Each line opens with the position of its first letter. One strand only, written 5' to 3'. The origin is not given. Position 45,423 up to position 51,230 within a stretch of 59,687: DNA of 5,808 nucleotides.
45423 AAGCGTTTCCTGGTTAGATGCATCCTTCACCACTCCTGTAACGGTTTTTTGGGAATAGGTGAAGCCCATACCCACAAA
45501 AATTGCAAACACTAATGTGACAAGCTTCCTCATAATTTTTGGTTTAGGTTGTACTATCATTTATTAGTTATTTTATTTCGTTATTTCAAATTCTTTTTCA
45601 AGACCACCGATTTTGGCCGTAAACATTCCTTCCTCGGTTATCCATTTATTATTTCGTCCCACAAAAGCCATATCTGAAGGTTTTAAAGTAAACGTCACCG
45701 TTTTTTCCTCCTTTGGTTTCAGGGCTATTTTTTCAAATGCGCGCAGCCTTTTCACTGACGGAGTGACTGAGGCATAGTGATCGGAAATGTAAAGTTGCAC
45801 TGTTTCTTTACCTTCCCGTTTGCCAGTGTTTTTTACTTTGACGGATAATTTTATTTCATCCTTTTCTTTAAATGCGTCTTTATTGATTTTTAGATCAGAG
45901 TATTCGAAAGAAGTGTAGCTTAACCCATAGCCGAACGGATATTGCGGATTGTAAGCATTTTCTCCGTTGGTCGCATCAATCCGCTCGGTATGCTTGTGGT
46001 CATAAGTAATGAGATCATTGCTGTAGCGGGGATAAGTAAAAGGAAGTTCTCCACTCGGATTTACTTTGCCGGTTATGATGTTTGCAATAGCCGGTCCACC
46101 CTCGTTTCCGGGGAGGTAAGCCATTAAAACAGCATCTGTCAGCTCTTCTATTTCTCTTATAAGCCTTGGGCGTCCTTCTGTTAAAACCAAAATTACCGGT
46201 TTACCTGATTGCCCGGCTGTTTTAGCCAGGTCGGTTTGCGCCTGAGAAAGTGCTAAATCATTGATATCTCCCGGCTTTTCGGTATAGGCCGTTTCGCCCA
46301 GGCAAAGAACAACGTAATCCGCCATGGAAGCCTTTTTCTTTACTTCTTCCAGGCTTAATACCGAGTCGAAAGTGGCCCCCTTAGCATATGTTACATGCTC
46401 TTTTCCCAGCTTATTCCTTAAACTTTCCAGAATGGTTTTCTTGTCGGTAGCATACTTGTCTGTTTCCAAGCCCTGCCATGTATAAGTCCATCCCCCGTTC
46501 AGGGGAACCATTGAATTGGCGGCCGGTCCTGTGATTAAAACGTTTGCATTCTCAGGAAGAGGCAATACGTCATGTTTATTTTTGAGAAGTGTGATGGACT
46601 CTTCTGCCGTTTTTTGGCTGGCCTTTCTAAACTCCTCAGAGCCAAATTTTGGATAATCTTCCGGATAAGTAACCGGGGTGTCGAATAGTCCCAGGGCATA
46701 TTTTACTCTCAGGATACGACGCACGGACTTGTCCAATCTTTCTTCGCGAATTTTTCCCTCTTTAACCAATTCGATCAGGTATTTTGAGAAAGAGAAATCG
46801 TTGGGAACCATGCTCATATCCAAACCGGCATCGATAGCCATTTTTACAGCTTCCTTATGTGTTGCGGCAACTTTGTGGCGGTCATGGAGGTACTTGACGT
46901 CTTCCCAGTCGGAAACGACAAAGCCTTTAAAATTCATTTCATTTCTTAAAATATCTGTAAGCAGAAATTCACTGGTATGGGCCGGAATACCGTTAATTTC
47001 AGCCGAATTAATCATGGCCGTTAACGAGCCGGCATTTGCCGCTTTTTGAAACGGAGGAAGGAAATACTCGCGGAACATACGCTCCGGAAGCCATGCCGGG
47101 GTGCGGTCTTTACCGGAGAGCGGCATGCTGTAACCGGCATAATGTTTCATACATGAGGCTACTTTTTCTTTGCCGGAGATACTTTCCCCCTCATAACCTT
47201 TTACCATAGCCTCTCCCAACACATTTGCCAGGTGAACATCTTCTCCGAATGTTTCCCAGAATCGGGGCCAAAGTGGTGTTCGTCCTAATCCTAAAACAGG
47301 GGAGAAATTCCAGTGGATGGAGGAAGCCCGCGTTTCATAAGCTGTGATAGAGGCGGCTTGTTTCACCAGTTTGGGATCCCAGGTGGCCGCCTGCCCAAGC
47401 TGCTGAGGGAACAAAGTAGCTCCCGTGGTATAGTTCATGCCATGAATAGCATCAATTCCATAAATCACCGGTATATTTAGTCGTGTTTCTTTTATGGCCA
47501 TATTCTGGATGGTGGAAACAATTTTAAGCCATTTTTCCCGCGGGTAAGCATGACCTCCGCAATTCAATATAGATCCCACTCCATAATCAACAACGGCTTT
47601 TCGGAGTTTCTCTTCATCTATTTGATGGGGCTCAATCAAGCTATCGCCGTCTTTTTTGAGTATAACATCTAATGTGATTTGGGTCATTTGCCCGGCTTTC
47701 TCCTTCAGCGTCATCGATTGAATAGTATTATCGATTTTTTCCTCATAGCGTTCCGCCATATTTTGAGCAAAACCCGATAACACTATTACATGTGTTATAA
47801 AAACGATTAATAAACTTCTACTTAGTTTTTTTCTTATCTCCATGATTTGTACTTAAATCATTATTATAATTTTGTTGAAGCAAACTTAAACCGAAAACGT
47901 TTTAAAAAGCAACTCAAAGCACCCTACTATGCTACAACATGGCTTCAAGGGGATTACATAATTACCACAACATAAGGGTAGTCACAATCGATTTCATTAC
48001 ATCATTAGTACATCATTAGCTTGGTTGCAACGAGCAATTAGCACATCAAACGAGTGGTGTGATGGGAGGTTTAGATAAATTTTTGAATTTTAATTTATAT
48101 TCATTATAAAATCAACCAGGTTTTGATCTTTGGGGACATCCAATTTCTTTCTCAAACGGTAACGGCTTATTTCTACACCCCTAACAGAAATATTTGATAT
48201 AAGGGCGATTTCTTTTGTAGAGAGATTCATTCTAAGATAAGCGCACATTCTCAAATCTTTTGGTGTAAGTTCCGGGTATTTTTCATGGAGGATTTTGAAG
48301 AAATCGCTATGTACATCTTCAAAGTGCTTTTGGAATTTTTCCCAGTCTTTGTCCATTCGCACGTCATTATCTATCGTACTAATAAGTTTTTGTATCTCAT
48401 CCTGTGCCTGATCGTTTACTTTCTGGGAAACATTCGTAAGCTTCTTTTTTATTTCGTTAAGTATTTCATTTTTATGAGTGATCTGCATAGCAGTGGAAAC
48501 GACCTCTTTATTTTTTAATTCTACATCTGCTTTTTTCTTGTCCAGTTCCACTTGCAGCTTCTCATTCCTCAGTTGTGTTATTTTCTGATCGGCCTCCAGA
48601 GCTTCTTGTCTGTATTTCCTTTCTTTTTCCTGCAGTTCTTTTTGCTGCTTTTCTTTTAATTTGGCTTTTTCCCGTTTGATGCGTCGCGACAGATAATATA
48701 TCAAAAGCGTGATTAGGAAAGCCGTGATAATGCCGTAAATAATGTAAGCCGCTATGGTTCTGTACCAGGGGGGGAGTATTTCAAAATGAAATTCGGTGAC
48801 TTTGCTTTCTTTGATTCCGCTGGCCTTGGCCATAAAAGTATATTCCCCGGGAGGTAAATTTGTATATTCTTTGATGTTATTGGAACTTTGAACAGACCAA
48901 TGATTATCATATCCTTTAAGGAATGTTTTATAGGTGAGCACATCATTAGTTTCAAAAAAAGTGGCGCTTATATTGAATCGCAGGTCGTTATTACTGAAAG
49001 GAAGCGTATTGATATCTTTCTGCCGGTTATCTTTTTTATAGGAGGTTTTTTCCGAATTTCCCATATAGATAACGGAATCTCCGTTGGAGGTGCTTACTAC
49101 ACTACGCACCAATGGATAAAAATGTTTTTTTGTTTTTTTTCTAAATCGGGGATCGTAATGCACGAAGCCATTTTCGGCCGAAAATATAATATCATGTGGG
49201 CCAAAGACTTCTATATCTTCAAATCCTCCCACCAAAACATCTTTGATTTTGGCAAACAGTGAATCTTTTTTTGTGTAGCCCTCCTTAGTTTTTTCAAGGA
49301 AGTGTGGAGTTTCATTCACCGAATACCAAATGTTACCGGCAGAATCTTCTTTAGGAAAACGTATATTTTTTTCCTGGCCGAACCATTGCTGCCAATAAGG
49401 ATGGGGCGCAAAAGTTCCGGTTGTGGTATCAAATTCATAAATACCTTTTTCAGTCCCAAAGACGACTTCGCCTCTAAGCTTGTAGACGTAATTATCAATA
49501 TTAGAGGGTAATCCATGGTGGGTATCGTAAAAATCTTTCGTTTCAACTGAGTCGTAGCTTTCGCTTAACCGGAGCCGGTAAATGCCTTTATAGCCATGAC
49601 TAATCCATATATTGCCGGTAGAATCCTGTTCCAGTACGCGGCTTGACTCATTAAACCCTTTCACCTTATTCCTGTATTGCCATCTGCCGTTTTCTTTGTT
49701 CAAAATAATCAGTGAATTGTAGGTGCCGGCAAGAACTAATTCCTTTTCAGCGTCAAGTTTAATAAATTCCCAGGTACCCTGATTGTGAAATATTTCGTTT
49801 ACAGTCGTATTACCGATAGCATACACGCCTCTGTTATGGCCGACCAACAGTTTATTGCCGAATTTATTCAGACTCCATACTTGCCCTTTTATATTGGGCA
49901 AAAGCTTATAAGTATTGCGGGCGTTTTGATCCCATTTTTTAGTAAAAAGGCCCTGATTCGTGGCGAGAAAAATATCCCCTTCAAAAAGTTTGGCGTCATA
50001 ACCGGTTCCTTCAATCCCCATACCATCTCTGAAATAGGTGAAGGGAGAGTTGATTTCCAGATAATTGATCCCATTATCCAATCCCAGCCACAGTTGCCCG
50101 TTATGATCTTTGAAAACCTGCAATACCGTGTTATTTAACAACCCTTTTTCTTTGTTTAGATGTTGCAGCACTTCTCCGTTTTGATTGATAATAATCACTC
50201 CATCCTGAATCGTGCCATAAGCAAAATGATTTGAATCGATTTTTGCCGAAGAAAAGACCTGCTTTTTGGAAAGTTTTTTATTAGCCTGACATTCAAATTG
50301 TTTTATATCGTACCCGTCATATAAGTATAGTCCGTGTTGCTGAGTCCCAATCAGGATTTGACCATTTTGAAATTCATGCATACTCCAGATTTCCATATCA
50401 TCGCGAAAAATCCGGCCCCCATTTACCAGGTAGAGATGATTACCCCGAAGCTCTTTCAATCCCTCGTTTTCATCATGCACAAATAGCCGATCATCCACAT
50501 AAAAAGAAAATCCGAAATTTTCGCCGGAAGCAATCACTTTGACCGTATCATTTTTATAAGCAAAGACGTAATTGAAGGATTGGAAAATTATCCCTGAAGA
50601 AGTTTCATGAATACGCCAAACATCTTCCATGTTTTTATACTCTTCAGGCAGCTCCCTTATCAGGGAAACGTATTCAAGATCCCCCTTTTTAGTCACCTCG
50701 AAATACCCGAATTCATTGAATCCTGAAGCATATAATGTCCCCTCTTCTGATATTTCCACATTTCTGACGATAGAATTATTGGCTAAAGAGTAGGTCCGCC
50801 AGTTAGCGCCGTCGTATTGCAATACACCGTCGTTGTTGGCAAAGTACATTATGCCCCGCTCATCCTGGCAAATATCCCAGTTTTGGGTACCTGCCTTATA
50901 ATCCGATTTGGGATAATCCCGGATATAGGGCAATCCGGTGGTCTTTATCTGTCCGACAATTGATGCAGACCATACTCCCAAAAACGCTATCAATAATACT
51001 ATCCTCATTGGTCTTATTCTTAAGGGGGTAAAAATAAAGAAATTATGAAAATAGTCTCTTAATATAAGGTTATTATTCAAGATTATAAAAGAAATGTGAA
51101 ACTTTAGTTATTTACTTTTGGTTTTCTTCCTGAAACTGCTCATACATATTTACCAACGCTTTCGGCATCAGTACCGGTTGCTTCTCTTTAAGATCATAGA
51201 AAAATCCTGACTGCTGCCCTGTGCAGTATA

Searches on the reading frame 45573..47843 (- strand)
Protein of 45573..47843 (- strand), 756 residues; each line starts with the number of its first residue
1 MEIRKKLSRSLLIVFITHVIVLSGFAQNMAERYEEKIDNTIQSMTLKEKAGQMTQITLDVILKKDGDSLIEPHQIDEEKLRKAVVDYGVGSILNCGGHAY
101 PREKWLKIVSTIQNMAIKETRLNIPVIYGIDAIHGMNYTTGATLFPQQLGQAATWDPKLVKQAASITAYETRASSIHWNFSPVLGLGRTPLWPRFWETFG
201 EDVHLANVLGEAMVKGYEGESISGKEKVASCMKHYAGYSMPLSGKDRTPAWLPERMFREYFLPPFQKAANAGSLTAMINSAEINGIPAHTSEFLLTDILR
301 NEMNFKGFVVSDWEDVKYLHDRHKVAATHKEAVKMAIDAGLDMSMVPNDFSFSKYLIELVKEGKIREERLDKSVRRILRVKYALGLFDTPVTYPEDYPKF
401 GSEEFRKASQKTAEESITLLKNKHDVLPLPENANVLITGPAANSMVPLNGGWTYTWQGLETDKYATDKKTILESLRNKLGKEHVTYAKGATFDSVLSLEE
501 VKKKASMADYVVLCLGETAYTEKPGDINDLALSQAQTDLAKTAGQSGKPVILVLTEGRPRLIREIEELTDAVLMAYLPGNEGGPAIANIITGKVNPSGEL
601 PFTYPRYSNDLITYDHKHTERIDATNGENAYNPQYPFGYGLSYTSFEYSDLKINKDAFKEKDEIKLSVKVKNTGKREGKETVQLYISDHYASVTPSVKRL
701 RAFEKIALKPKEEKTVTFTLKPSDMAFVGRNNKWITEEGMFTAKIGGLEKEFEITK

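Call 56: search_protein_families(library=pfam, proteins=[window:45573-47843:-], max_evalue=0.00001)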
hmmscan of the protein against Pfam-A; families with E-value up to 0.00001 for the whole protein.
window:45573-47843:- (756 aa): 3 families
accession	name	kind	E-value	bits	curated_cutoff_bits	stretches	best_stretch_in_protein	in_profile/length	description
PF00933.27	Glyco_hydro_3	-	4.4e-73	246.9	27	1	45-380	1-316/316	Glycosyl hydrolase family 3 N terminal domain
PF01915.27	Glyco_hydro_3_C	-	5.7e-44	150.9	31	1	417-643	1-200/200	Glycosyl hydrolase family 3 C-terminal domain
PF14310.12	Fn3-like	-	2e-20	73.1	25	1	680-746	1-68/71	Fibronectin type III-like domain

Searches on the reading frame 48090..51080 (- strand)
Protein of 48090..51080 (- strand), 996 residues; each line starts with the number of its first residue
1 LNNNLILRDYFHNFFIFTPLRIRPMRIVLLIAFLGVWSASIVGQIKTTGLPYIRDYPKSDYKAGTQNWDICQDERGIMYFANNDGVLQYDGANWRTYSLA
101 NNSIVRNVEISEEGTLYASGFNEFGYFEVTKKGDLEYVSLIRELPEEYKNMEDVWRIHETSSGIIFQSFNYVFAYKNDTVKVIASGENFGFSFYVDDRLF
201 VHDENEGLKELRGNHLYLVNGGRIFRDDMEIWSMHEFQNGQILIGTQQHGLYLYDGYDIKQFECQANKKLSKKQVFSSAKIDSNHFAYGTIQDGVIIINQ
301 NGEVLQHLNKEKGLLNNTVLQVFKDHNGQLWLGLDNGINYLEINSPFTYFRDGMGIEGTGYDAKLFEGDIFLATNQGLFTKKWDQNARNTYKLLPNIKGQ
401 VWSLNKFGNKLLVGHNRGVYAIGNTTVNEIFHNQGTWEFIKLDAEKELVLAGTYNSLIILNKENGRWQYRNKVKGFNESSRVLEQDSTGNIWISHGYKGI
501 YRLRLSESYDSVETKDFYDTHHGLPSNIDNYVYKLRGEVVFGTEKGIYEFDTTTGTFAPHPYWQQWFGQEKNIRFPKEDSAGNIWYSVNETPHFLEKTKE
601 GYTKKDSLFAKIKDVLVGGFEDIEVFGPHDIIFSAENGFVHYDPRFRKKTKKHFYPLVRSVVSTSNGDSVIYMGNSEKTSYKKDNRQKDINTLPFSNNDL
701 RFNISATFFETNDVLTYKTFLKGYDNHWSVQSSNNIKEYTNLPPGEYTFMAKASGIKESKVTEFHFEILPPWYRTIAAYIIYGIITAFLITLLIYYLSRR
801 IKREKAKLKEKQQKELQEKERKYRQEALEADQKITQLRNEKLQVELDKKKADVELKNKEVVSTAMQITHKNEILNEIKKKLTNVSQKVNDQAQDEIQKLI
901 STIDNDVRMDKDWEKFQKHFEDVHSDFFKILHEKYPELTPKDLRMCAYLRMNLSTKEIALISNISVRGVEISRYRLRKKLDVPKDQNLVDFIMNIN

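Call 56: search_protein_families(library=pfam, proteins=[window:48090-51080:-], max_evalue=0.00001)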
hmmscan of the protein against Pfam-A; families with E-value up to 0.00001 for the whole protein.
window:48090-51080:- (996 aa): 2 families
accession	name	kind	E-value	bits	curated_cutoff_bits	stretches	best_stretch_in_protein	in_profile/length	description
PF07495.19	Y_Y_Y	-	1.4e-11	44.6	26.6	1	710-769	3-65/65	Y_Y_Y domain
PF07494.17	Reg_prop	-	4.1e-08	32.9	20.4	0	313-335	1-23/24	Two component regulator propeller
